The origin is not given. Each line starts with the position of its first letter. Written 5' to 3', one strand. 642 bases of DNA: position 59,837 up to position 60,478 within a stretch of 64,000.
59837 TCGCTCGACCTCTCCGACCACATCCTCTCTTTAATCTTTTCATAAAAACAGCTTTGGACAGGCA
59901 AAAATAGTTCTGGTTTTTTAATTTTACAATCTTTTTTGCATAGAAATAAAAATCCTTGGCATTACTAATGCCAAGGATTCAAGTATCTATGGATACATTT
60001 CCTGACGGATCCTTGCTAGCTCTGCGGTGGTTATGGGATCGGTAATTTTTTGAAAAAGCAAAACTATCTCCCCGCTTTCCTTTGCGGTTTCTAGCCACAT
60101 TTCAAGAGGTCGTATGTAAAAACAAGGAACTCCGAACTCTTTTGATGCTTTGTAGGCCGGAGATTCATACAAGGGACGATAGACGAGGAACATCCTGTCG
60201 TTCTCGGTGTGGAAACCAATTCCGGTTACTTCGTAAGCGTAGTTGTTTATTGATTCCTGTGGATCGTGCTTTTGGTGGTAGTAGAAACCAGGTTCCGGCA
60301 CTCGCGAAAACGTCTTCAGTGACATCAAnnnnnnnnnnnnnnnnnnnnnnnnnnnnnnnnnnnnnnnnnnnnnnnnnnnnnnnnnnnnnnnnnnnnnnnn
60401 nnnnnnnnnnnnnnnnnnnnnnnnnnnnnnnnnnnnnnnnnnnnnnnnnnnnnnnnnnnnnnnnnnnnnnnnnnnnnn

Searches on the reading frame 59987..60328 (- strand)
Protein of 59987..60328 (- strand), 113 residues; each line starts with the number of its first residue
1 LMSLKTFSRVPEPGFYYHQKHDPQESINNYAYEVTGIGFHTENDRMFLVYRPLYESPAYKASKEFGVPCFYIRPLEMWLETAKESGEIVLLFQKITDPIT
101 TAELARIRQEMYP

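Call 47: search_protein_families(library=ncbifam, proteins=[window:59987-60328:-], max_evalue=0.001)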
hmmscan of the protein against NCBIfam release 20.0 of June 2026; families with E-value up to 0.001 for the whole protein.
window:59987-60328:- (113 aa): 0 families

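Call 48: search_protein_families(library=pfam, proteins=[window:59987-60328:-], max_evalue=0.001)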
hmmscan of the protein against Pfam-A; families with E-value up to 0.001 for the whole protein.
window:59987-60328:- (113 aa): 1 family
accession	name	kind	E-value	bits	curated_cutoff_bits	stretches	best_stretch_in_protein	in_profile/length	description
PF07866.17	DUF1653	-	1.7e-07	31.9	23.5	1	31-89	10-57/62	Protein of unknown function (DUF1653)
